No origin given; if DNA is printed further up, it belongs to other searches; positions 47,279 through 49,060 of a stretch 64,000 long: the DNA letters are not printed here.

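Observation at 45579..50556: Three-gene operon: two coupled bacterial dynamin-like GTPases plus a secreted beta-helix protein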

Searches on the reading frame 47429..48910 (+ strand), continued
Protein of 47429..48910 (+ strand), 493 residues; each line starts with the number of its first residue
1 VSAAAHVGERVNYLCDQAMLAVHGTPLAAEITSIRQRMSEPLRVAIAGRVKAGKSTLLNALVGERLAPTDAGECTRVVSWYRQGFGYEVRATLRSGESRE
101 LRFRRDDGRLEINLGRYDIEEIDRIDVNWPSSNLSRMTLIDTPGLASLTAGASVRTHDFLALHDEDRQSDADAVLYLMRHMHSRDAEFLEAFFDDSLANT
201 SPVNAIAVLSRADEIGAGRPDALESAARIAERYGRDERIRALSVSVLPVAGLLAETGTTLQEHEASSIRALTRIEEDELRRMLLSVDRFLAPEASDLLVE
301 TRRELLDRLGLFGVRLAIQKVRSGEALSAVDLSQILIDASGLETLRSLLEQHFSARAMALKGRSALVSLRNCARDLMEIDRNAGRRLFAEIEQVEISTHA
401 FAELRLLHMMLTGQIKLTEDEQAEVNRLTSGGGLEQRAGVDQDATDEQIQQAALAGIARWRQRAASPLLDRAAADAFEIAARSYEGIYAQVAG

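Call 82: search_solved_structures(query=L096:3989-5884:+, max_evalue=1e-10)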
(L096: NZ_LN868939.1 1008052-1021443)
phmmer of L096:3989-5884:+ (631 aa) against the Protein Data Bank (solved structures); distinct sequences matched with E-value up to 1e-10: 1.
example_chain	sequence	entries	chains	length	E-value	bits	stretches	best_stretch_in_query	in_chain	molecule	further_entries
6j72_A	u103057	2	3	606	4e-167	560.6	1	13-602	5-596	Isoniazid inducible gene protein IniA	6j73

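Call 83: search_protein_families(library=ncbifam, proteins=[L096:817-3945:+, L096:780-4058:-, L096:3989-5884:+, L096:5881-7419:+, L096:7661-9508:+, L096:7643-9214:-], max_evalue=0.00001)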
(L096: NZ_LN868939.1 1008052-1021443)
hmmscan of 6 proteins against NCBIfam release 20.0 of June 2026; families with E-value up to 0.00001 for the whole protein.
L096:817-3945:+ (1042 aa): 2 families
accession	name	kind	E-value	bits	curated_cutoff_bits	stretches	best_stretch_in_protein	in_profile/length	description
NF038175.1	IniB_NTERM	domain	1.3e-19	69.9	40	1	6-53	2-49/49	IniB N-terminal domain-containing protein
NF038176.1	Rv0340_fam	equivalog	2.6e-13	51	100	1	4-82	3-84/178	Rv0340 family IniB-related protein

L096:780-4058:- (1092 aa): 0 families

L096:3989-5884:+ (631 aa): 1 family
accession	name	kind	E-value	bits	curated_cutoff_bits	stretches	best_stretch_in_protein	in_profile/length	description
NF000908.1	PRK00089.1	equivalog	3.7e-07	29.7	237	0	148-246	53-153/291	GTPase Era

L096:5881-7419:+ (512 aa): 1 family
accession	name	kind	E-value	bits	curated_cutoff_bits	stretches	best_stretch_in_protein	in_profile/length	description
TIGR00231.1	small_GTP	domain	7.1e-06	25.9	42.5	0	46-164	3-73/164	GTP-binding protein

L096:7661-9508:+ (615 aa): 13 families
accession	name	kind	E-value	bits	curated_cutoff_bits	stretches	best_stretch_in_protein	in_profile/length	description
NF001413.0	PRK00290.1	equivalog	4.7e-298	989.8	648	1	1-608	1-621/625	molecular chaperone DnaK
TIGR02350.1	prok_dnaK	equivalog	1.1e-279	928.9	822.55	1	4-577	2-595/596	molecular chaperone DnaK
NF009947.0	PRK13411.1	equivalog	4.3e-255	847.8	1002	1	1-595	1-618/662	molecular chaperone DnaK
NF009946.0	PRK13410.1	equivalog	1.8e-234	779.9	1019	2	84-578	108-603/669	molecular chaperone DnaK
TIGR01991.1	HscA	equivalog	5.5e-176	586.6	708.55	2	83-574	102-582/600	Fe-S protein assembly chaperone HscA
NF003520.0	PRK05183.1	subfamily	4.3e-175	583.7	620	2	83-574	122-602/621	Fe-S protein assembly chaperone HscA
NF002399.0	PRK01433.1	equivalog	9.6e-119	397.6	743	1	4-567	21-568/595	Fe-S protein assembly chaperone HscA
NF008673.0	PRK11678.1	equivalog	1.7e-22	79.9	331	2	93-186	131-231/450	molecular chaperone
TIGR00904.1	mreB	subfamily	8.1e-17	61.3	365.75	1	3-223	3-204/334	MreB/Mrl family cell shape determining protein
NF011660.0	PRK15080.1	equivalog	2.3e-15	56.6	182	1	94-199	77-176/277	ethanolamine utilization protein EutJ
NF010539.0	PRK13927.1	subfamily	2.5e-15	56.2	293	1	3-302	7-284/339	rod shape-determining protein MreB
TIGR02529.1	EutJ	subfamily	4.8e-12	45.9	152.1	1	94-198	44-142/239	ethanolamine utilization protein EutJ family protein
NF010540.1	PRK13929.1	exception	1.1e-10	41.1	515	1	3-223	5-204/334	rod-share determining protein MreBH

L096:7643-9214:- (523 aa): 0 families

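Call 85: search_protein_families(library=padloc, proteins=[window:47429-48910:+], max_evalue=0.001)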
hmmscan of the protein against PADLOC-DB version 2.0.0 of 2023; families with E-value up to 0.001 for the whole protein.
window:47429-48910:+ (493 aa): 2 families
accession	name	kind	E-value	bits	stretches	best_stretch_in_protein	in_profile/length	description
PDLC03839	LeoA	-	3.3e-11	41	2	8-82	30-101/559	-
PDLC03841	LeoBC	-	5.7e-07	27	1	33-180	69-160/601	-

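Call 88: find_encoding_contigs(protein=P0265, flank=7000, max_places=1)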
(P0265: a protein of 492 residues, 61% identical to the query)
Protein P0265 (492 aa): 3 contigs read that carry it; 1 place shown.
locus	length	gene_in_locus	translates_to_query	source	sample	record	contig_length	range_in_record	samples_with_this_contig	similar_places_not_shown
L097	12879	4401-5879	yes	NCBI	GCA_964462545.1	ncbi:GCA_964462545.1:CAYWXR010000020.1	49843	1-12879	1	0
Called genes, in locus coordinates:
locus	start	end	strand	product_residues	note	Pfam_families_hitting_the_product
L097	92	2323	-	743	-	PF00012:HSP70, PF02782:FGGY_C (faint), PF00012:HSP70, PF06723:MreB_Mbl, PF23717:DUF7159 (weak)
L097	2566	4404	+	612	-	PF00009:GTP_EFTU (faint), PF00350:Dynamin_N, PF01926:MMR_HSR1 (weak)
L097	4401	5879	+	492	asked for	PF00350:Dynamin_N, PF01926:MMR_HSR1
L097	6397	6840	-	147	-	-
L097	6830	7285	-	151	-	-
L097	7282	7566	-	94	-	-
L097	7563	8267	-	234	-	PF00293:NUDIX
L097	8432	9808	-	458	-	PF00144:Beta-lactamase, PF11954:DUF3471 (weak)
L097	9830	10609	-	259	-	PF12911:OppC_N, PF00528:BPD_transp_1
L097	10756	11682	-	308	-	PF19300:BPD_transp_1_N, PF00528:BPD_transp_1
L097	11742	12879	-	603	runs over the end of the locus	-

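Call 89: find_encoding_contigs(protein=P0270, flank=7000, max_places=1)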
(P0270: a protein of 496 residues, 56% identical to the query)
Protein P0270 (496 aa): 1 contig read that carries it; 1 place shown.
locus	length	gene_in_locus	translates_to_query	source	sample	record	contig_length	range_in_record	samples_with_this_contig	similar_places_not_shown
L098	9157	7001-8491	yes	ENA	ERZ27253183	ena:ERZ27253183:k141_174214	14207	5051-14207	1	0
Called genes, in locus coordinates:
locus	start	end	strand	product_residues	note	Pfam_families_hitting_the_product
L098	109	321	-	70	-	-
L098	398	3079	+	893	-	PF13191:AAA_16, PF13401:AAA_22 (weak), PF00196:GerE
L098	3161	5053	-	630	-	PF00012:HSP70, PF06723:MreB_Mbl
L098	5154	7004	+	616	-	PF00350:Dynamin_N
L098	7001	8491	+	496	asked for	PF00350:Dynamin_N, PF01926:MMR_HSR1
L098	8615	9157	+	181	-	?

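Call 90: find_encoding_contigs(protein=P0301, flank=7000, max_places=1)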
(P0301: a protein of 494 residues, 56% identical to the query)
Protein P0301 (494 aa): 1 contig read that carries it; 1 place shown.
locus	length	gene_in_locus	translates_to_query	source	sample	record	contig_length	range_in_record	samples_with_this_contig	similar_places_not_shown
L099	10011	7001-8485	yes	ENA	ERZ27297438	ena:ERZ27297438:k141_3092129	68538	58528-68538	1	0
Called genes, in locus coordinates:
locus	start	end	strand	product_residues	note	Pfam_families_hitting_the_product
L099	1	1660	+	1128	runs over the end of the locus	PF17757:UvrB_inter, PF02559:CarD_TRCF_RID, PF00270:DEAD, PF04851:ResIII (weak), PF00271:Helicase_C, PF03461:TRCF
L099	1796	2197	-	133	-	-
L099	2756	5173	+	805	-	PF00012:HSP70, PF06723:MreB_Mbl, PF08450:SGL (faint), PF00012:HSP70, PF24684:Vgb_lyase (weak), PF25021:TEN_NHL, PF01436:NHL (weak), PF25021:TEN_NHL, +1 more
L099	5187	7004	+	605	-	PF00009:GTP_EFTU (faint), PF00350:Dynamin_N, PF01926:MMR_HSR1 (weak)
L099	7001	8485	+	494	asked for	PF00350:Dynamin_N, PF01926:MMR_HSR1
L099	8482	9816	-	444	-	-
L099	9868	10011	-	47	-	?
